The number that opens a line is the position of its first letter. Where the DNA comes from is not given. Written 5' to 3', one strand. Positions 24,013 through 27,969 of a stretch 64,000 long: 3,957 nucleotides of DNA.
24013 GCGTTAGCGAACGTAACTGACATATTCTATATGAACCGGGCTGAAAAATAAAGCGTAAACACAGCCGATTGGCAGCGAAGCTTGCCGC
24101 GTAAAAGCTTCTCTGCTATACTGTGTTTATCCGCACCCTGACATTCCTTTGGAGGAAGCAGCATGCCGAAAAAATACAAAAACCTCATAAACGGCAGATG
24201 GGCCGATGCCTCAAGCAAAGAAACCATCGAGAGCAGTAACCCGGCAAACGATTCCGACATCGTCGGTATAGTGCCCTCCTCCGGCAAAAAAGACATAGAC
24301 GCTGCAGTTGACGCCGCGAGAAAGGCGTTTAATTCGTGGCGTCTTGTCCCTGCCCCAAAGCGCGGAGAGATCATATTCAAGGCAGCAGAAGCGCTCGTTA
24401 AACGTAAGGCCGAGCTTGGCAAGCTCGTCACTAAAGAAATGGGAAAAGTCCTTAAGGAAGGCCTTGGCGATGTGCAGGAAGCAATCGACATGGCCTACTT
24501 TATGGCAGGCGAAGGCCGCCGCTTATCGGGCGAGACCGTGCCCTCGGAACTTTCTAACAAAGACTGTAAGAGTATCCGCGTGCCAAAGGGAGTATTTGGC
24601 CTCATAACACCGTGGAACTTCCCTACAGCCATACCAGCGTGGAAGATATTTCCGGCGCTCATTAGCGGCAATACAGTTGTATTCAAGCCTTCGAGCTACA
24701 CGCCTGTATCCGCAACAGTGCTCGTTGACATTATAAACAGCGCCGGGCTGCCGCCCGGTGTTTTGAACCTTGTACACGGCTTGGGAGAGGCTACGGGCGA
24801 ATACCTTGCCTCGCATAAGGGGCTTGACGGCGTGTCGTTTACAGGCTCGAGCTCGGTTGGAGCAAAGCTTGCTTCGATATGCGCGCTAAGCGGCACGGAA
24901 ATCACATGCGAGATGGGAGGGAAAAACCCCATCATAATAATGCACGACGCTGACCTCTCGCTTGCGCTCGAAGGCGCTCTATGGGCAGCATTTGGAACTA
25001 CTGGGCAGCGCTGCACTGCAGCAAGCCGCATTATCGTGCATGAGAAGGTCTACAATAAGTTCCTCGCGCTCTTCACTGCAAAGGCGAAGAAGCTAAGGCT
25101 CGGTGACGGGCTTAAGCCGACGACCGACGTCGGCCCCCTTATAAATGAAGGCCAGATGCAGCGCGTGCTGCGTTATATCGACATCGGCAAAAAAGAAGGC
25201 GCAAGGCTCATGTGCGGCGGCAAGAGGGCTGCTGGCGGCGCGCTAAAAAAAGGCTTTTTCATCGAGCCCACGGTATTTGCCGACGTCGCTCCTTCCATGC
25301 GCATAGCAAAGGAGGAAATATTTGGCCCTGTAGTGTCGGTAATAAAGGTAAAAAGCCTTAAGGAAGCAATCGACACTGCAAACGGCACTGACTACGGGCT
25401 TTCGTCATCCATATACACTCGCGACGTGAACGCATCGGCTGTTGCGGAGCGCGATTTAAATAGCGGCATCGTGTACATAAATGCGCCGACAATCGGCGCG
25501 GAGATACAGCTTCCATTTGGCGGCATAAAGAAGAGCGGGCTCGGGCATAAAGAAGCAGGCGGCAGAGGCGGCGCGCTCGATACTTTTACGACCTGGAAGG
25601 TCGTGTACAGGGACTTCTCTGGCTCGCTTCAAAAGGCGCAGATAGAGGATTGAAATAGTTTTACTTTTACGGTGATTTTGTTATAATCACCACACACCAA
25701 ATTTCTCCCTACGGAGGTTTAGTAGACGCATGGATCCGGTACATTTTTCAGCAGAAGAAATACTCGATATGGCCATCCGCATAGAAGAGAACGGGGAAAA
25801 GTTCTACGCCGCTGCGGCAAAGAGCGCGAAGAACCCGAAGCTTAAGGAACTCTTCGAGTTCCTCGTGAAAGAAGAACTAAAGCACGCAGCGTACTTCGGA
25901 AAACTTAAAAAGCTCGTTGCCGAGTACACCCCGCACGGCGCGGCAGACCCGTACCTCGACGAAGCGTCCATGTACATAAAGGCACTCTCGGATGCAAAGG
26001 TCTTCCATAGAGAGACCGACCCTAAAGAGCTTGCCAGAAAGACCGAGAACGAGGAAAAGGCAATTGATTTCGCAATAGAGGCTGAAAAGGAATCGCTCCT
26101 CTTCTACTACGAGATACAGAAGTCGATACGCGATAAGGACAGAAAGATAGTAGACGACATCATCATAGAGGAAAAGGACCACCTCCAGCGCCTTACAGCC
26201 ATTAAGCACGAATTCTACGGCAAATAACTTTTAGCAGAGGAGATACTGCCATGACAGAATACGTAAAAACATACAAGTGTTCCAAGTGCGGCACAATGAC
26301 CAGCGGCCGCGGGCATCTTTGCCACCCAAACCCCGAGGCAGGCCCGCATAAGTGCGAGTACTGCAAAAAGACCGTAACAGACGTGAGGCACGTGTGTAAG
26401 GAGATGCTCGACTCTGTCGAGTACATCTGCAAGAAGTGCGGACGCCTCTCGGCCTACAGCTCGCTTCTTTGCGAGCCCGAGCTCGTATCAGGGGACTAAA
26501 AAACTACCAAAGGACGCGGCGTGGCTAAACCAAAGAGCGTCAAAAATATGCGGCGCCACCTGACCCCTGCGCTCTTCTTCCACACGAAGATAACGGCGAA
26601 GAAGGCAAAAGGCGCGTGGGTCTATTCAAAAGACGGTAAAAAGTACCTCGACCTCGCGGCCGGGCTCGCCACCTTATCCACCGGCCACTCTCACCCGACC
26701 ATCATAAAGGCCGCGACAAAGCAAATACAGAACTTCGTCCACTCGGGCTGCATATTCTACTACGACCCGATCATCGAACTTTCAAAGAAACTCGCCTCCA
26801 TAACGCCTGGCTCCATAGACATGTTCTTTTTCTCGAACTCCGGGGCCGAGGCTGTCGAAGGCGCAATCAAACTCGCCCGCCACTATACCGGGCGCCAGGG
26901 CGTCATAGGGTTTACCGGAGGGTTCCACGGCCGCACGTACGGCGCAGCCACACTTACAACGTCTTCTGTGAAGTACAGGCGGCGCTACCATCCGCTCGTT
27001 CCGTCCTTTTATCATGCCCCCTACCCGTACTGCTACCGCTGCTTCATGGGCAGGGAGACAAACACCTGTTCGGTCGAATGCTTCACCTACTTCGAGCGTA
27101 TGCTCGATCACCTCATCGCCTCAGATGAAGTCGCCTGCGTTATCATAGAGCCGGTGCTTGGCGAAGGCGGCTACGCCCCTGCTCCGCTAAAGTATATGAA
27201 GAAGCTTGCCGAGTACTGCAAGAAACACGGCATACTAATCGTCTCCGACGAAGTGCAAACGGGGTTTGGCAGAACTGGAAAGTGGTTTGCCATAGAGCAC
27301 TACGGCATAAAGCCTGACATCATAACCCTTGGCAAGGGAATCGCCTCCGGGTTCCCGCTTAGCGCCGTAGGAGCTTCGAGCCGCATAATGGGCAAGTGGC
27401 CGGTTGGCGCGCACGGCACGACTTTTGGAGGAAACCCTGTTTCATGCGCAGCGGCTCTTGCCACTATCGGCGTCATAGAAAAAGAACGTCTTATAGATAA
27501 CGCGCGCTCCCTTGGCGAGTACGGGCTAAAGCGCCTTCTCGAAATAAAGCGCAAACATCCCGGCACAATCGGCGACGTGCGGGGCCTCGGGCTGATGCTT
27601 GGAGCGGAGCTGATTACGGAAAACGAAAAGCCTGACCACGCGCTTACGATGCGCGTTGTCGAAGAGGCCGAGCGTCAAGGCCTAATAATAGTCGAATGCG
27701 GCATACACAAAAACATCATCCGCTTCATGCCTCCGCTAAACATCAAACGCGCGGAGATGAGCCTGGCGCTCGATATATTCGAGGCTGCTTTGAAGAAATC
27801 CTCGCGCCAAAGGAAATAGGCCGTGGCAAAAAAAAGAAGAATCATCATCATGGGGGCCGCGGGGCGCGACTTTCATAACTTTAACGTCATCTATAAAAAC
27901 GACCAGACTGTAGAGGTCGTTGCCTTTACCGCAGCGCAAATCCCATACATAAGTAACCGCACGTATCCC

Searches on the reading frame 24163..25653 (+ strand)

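Call 57: search_protein_families(library=pfam, proteins=[window:24163-25653:+], max_evalue=0.0001)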
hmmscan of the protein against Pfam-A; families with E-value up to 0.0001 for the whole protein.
window:24163-25653:+ (496 aa): 1 family
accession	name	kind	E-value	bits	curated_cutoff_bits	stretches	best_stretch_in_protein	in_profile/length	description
PF00171.27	Aldedh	-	3.1e-166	553.9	23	1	13-481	1-461/461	Aldehyde dehydrogenase family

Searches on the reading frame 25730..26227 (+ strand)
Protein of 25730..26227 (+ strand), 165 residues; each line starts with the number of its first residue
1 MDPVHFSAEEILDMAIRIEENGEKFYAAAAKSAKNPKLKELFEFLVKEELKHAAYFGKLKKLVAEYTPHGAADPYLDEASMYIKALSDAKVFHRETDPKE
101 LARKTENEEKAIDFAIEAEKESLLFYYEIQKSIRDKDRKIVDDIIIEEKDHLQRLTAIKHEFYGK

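Call 3: search_protein_families(library=pfam, proteins=[window:25730-26227:+], max_evalue=0.1)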
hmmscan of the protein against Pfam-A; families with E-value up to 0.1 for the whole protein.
window:25730-26227:+ (165 aa): 5 families
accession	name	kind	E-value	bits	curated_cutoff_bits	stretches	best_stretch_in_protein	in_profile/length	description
PF02915.23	Rubrerythrin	-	1e-14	55.5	22.8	1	10-158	1-136/137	Rubrerythrin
PF09537.16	DUF2383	-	0.0019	18.8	30.8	1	11-54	5-48/111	Domain of unknown function (DUF2383)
PF13668.12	Ferritin_2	-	0.013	16.1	24.7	0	11-57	87-133/138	Ferritin-like domain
PF03232.19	COQ7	-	0.024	14.7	23.5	0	12-59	3-55/169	Ubiquinone biosynthesis protein COQ7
PF00616.24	RasGAP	-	0.099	12.9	28.3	0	61-162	28-119/207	GTPase-activator protein for Ras-like GTPase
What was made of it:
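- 25730..26227 (+): 165-aa rubrerythrin-family diiron protein (fer165), a paralogue of fer180 (26-31% identity). PF02915 at 55.5 bits (call 3).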

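Call 5: search_protein_families(library=ncbifam, proteins=[window:25730-26227:+], max_evalue=0.1)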
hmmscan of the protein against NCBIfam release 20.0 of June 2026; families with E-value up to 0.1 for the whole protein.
window:25730-26227:+ (165 aa): 6 families
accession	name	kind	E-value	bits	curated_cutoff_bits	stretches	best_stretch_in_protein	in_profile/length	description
NF045676.1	FeExpMbfA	equivalog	6.6e-07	29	450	1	7-61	95-149/318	iron exporter MbfA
NF009413.0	PRK12775.1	equivalog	2.9e-06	25.4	1895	1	8-156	861-992/1006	putative trifunctional 2-polyprenylphenol hydroxylase/glutamate synthase subunit beta/ferritin domain-containing protein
TIGR02284.1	TIGR02284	subfamily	0.0017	18.7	44.8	1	9-47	2-40/139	PA2169 family four-helix-bundle protein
NF058679.1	EncB_fam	subfamily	0.0029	17.6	90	0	24-59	37-72/117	encapsulin nanocompartment ferritin-likeEncB family encapsulin nanocompartment ferritin-like cargo protein cargo protein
TIGR04535.1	ferrit_encaps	subfamily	0.0061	16.5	125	0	23-56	29-62/114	encapsulin-associated ferritin-like protein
NF010172.0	PRK13654.1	subfamily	0.012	14.8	391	1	19-58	101-142/361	magnesium-protoporphyrin IX monomethyl ester cyclase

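Call 25: search_protein_families(library=pfam, proteins=[P0200, P0201, P0212, P0239, P0240, P0251, P0261, P0267, P0272, P0287], max_evalue=0.01)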
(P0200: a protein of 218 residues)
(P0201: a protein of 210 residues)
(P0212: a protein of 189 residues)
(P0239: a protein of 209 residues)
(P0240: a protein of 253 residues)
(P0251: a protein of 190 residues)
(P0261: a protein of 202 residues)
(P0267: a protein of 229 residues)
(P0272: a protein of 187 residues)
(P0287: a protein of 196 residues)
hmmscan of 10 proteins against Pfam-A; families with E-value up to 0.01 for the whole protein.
P0200 (218 aa): 2 families
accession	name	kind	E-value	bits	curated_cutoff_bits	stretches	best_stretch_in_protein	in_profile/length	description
PF00582.32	Usp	-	5.5e-29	102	24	1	1-141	1-141/141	Universal stress protein family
PF18912.6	DZR_2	-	0.0019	18.4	27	1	175-197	7-31/56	Double zinc ribbon domain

P0201 (210 aa): 1 family
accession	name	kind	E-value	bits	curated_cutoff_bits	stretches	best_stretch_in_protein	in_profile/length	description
PF00582.32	Usp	-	5.1e-34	118.3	24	1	8-144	3-139/141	Universal stress protein family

P0212 (189 aa): 2 families
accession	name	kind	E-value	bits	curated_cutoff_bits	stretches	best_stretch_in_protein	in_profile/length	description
PF00582.32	Usp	-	1.9e-27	97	24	1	5-126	4-141/141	Universal stress protein family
PF18912.6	DZR_2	-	0.0057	16.9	27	1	147-168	8-31/56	Double zinc ribbon domain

P0239 (209 aa): 2 families
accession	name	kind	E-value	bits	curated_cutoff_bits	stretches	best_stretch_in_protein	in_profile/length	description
PF00582.32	Usp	-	5.5e-35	121.4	24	1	7-146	2-141/141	Universal stress protein family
PF19134.6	DUF5817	-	0.0079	16.6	31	0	170-201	13-44/57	Domain of unknown function (DUF5817)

P0240 (253 aa): 1 family
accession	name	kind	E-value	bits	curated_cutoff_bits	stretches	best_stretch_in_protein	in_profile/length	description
PF00582.32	Usp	-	4e-31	108.9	24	2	137-194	84-141/141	Universal stress protein family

P0251 (190 aa): 1 family
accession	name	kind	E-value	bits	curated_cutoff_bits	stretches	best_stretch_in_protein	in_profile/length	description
PF00582.32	Usp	-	4.8e-34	118.4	24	1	3-125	2-141/141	Universal stress protein family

P0261 (202 aa): 1 family
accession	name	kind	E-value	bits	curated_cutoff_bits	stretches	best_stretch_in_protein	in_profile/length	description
PF00582.32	Usp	-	6.6e-30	105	24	1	10-135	3-141/141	Universal stress protein family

P0267 (229 aa): 1 family
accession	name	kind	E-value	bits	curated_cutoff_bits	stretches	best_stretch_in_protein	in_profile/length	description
PF00582.32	Usp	-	1.2e-30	107.3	24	1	15-152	2-140/141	Universal stress protein family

P0272 (187 aa): 1 family
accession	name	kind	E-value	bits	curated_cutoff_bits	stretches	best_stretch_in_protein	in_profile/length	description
PF00582.32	Usp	-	4.5e-30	105.5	24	2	56-129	67-140/141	Universal stress protein family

P0287 (196 aa): 1 family
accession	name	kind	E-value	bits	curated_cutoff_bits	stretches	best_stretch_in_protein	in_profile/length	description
PF00582.32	Usp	-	4e-31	108.9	24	2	56-129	66-141/141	Universal stress protein family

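Call 69: search_protein_families(library=pfam, proteins=[L087:1-657:+, L087:985-1128:+, L088:645-1547:+], max_evalue=0.01)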
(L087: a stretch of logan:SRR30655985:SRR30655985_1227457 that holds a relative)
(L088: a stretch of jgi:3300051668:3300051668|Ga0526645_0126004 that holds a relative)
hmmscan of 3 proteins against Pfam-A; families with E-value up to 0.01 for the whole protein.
L087:1-657:+ (218 aa): 0 families

L087:985-1128:+ (48 aa): 1 family
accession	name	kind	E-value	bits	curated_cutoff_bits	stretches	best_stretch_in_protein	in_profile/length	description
PF03449.20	GreA_GreB_N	-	3.7e-10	40.3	24.5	1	9-48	9-48/71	Transcription elongation factor, N-terminal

L088:645-1547:+ (301 aa): 2 families
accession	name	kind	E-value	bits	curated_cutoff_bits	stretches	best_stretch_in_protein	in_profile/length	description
PF00006.31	ATP-synt_ab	-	1.4e-24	87.4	29.5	1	204-301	1-96/213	ATP synthase alpha/beta family, nucleotide-binding domain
PF02874.29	ATP-synt_ab_N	-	3.5e-13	50.3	20.9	1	84-146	3-68/69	ATP synthase alpha/beta family, beta-barrel domain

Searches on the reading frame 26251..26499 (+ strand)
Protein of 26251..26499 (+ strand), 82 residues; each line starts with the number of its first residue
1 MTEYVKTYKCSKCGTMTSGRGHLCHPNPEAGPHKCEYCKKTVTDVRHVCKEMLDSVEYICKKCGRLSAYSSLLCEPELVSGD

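Call 3: search_protein_families(library=pfam, proteins=[window:26251-26499:+], max_evalue=0.1)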
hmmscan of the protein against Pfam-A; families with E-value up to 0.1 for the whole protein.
window:26251-26499:+ (82 aa): 7 families
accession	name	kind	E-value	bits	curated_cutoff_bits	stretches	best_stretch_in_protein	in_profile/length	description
PF18912.6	DZR_2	-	0.00055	20.1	27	1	32-74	7-52/56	Double zinc ribbon domain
PF12773.13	DZR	-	0.0018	18.8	27.3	1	24-64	4-45/45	Double zinc ribbon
PF08209.17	Sgf11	-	0.0055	16.6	26.4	0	33-46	5-18/33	Sgf11 (transcriptional regulation protein)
PF10058.14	Zn_ribbon_10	-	0.0094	16.1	24.2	0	35-66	25-53/54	ER junction formation factor lunapark, zinc ribbon finger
PF00096.32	zf-C2H2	-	0.019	15.8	25.2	0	8-24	1-17/23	Zinc finger, C2H2 type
PF09723.15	Zn_ribbon_8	-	0.03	14.8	34.4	0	8-42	6-37/41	Zinc ribbon domain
PF13248.11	Zn_ribbon_3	-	0.033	14.1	27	0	7-16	2-11/26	zinc-ribbon domain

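Call 5: search_protein_families(library=ncbifam, proteins=[window:26251-26499:+], max_evalue=0.1)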
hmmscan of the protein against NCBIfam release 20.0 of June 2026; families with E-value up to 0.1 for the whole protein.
window:26251-26499:+ (82 aa): 2 families
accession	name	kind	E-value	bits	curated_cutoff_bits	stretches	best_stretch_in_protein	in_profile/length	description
NF045720.1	rubredox_RCKP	subfamily_domain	0.013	15.1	45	0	7-41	3-28/34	RCKP-type rubredoxin-like domain-containing protein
NF047912.1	ECs_2282_CxxC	subfamily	0.017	15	37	1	34-68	4-38/60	ECs_2282 family putative zinc-binding protein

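Call 20: find_homologous_proteins(query=window:26251-26499:+, max_evalue=0.01)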
Query window:26251-26499:+ (82 aa): 50 proteins with E <= 0.01 among 50 candidates.
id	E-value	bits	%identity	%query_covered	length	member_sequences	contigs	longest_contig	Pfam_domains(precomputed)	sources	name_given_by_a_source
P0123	2.0e-50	186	100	100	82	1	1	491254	-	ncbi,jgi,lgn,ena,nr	ncbi:MAG: hypothetical protein OEV59_06320 [Deltaproteobacteria bacterium]|nr:hypothetical protein [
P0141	1.3e-35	139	71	100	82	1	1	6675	-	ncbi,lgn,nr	ncbi:MAG: hypothetical protein HY890_06985 [Deltaproteobacteria bacterium]|nr:hypothetical protein [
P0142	3.9e-35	137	70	100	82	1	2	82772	-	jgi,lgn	jgi:DNA-directed RNA polymerase subunit RPC12/RpoP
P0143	8.6e-35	136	68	100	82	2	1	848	-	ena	-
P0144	9.4e-35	136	71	100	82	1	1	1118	-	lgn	-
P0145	1.3e-34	136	70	100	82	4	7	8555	-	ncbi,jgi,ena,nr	ncbi:MAG TPA: hypothetical protein VI914_04320 [Thermodesulfobacteriota bacterium]|nr:hypothetical p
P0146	3.4e-34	134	71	100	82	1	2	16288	-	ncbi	ncbi:MAG: hypothetical protein V3W31_09170 [Thermodesulfobacteriota bacterium]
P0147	2.3e-33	132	68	100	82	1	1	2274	-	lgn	-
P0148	4.6e-32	127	67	100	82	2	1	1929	-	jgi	-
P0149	5.5e-32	127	68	100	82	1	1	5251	-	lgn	-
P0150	6.6e-32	127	65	100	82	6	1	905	-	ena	-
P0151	8.2e-32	127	67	96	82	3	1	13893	-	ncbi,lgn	-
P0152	2.3e-31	125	63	100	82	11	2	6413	-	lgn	-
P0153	4.0e-31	124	65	100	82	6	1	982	-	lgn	-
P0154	4.6e-31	124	66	98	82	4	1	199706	PF18912.7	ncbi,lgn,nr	ncbi:MAG: hypothetical protein HY893_00700 [Deltaproteobacteria bacterium]|nr:hypothetical protein [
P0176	2.6e-28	115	62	99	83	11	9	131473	-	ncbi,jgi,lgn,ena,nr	ncbi:hypothetical protein BAC1_01091 [uncultured bacterium]|jgi:predicted RNA-binding Zn-ribbon prot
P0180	7.5e-27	111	58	98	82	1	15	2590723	-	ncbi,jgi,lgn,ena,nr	ncbi:MAG TPA: hypothetical protein DDW94_05100 [Deltaproteobacteria bacterium]|nr:MAG: hypothetical 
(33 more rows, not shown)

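Call 21: find_encoding_contigs(protein=P0180, flank=3000, max_places=2)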
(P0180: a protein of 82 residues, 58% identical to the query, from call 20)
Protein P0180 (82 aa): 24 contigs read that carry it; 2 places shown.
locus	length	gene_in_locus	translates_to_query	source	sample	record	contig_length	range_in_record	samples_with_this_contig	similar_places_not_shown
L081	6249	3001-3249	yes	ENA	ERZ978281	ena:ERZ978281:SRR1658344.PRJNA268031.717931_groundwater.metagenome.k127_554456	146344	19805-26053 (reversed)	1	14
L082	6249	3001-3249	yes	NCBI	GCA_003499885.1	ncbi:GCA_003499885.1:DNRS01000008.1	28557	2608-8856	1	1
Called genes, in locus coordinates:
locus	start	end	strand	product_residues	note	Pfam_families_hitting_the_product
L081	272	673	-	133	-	PF08239:SH3_3 (weak)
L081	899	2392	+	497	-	PF00171:Aldedh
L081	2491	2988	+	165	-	PF02915:Rubrerythrin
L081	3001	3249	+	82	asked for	-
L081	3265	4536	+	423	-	PF00202:Aminotran_3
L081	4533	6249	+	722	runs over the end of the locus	PF14378:PAP2_3, PF01569:PAP2, PF02366:PMT, PF13231:PMT_2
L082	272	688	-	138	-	PF08239:SH3_3 (weak)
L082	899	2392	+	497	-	PF00171:Aldedh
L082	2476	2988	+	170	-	PF02915:Rubrerythrin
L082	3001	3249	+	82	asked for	-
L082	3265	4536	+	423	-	PF00202:Aminotran_3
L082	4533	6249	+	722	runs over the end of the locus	PF14378:PAP2_3, PF01569:PAP2, PF02366:PMT, PF13231:PMT_2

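Call 22: find_encoding_contigs(protein=P0154, flank=3000, max_places=2)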
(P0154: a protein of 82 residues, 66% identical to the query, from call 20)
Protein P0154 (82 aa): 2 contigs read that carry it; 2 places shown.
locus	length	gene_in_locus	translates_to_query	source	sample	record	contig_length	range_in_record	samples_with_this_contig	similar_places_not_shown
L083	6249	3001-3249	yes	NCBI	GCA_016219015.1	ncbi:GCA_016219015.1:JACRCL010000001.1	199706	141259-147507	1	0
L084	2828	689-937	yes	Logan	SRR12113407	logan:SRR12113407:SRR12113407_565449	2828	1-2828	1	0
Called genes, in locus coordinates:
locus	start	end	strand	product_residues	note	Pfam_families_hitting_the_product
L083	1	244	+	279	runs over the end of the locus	PF13677:MotB_plug, PF00691:OmpA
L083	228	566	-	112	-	-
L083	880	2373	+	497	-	PF00171:Aldedh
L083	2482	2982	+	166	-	PF13668:Ferritin_2 (faint), PF02915:Rubrerythrin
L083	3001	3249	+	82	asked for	PF18912:DZR_2 (faint)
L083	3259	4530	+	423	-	PF00202:Aminotran_3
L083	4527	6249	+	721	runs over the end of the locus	PF01569:PAP2, PF14378:PAP2_3, PF02366:PMT, PF13231:PMT_2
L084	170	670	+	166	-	PF13668:Ferritin_2 (faint), PF02915:Rubrerythrin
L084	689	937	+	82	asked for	PF18912:DZR_2 (faint)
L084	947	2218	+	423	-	PF00202:Aminotran_3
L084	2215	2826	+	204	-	?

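Call 23: find_encoding_contigs(protein=P0176, flank=3000, max_places=2)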
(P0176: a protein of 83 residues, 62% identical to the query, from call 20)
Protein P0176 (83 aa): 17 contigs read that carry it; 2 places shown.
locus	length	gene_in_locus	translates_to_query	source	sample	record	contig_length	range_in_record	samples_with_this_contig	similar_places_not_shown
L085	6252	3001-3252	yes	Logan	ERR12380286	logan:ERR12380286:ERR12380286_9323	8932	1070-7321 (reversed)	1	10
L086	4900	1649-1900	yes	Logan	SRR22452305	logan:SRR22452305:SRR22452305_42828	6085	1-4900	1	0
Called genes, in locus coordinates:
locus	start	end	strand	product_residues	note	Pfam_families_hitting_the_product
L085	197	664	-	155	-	PF08239:SH3_3 (weak)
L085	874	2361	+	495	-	PF00171:Aldedh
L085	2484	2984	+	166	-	PF02915:Rubrerythrin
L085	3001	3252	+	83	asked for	-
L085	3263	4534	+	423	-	PF00202:Aminotran_3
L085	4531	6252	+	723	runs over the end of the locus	PF14378:PAP2_3, PF01569:PAP2, PF02366:PMT, PF13231:PMT_2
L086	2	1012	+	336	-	?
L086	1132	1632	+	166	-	PF02915:Rubrerythrin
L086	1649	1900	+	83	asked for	-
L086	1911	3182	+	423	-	PF00202:Aminotran_3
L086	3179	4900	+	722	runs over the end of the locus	PF14378:PAP2_3, PF01569:PAP2, PF02366:PMT, PF13231:PMT_2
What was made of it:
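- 26251..26499 (+): 82-aa triple zinc-knuckle protein (cys82): three 25-residue repeats, CxxC-x8-HxC, CxxC-x8-HxC and CxxC-x10-C. Conserved synteny Aldedh - fer165 - cys82 - Aminotran_3 - PAP2/PMT (calls 21-23).
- cys82 lies in an aldehyde dehydrogenase/aminotransferase operon (calls 21-23).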

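Call 25: search_protein_families(library=pfam, proteins=[P0200, P0201, P0212, P0239, P0240, P0251, P0261, P0267, P0272, P0287], max_evalue=0.01)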
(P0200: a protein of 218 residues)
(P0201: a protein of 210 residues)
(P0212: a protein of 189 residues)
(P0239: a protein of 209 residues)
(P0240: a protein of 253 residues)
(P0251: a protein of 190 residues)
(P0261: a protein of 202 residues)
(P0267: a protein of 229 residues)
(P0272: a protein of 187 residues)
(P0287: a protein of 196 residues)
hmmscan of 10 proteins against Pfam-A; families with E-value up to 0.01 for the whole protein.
P0200 (218 aa): 2 families
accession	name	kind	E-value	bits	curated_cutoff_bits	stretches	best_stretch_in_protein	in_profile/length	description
PF00582.32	Usp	-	5.5e-29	102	24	1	1-141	1-141/141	Universal stress protein family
PF18912.6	DZR_2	-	0.0019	18.4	27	1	175-197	7-31/56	Double zinc ribbon domain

P0201 (210 aa): 1 family
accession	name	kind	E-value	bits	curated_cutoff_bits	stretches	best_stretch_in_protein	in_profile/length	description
PF00582.32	Usp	-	5.1e-34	118.3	24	1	8-144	3-139/141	Universal stress protein family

P0212 (189 aa): 2 families
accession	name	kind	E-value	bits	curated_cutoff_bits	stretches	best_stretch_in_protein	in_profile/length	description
PF00582.32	Usp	-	1.9e-27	97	24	1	5-126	4-141/141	Universal stress protein family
PF18912.6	DZR_2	-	0.0057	16.9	27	1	147-168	8-31/56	Double zinc ribbon domain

P0239 (209 aa): 2 families
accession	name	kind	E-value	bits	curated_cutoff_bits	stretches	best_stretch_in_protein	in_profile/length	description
PF00582.32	Usp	-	5.5e-35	121.4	24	1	7-146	2-141/141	Universal stress protein family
PF19134.6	DUF5817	-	0.0079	16.6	31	0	170-201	13-44/57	Domain of unknown function (DUF5817)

P0240 (253 aa): 1 family
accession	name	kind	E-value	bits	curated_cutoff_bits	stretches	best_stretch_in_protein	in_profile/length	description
PF00582.32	Usp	-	4e-31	108.9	24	2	137-194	84-141/141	Universal stress protein family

P0251 (190 aa): 1 family
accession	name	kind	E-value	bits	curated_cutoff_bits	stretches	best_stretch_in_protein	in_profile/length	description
PF00582.32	Usp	-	4.8e-34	118.4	24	1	3-125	2-141/141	Universal stress protein family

P0261 (202 aa): 1 family
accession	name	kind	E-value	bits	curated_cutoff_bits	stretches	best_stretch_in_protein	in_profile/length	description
PF00582.32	Usp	-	6.6e-30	105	24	1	10-135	3-141/141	Universal stress protein family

P0267 (229 aa): 1 family
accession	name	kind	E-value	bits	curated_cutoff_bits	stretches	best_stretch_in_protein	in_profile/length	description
PF00582.32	Usp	-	1.2e-30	107.3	24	1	15-152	2-140/141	Universal stress protein family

P0272 (187 aa): 1 family
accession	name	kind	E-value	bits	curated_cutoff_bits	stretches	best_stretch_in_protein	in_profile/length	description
PF00582.32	Usp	-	4.5e-30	105.5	24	2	56-129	67-140/141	Universal stress protein family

P0287 (196 aa): 1 family
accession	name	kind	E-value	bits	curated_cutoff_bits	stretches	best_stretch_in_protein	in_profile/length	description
PF00582.32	Usp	-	4e-31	108.9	24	2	56-129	66-141/141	Universal stress protein family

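Call 69: search_protein_families(library=pfam, proteins=[L087:1-657:+, L087:985-1128:+, L088:645-1547:+], max_evalue=0.01)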
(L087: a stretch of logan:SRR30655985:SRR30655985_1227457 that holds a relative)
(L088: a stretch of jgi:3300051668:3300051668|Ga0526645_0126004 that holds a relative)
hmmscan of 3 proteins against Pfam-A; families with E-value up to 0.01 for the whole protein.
L087:1-657:+ (218 aa): 0 families

L087:985-1128:+ (48 aa): 1 family
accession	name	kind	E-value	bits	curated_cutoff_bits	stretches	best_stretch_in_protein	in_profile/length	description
PF03449.20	GreA_GreB_N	-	3.7e-10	40.3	24.5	1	9-48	9-48/71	Transcription elongation factor, N-terminal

L088:645-1547:+ (301 aa): 2 families
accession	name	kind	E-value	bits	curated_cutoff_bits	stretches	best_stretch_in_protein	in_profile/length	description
PF00006.31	ATP-synt_ab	-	1.4e-24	87.4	29.5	1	204-301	1-96/213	ATP synthase alpha/beta family, nucleotide-binding domain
PF02874.29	ATP-synt_ab_N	-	3.5e-13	50.3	20.9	1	84-146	3-68/69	ATP synthase alpha/beta family, beta-barrel domain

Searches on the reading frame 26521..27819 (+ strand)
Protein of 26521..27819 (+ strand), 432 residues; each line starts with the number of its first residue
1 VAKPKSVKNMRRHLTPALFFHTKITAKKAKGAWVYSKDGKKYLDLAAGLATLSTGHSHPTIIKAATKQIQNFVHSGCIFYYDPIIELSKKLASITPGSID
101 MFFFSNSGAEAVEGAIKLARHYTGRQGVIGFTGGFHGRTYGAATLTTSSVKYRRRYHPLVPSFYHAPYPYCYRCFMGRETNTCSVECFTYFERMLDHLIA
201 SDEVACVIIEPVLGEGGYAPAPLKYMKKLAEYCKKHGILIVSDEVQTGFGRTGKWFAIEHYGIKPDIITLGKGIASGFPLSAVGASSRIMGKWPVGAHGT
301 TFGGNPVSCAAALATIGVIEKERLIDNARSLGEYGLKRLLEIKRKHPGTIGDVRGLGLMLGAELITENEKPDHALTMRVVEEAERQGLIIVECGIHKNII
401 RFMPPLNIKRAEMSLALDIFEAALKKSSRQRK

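Call 57: search_protein_families(library=pfam, proteins=[window:26521-27819:+], max_evalue=0.0001)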
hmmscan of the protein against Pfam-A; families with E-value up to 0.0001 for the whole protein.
window:26521-27819:+ (432 aa): 1 family
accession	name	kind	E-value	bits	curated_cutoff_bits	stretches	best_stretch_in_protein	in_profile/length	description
PF00202.27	Aminotran_3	-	2.3e-125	418.9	30.5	1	23-424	10-403/403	Aminotransferase class-III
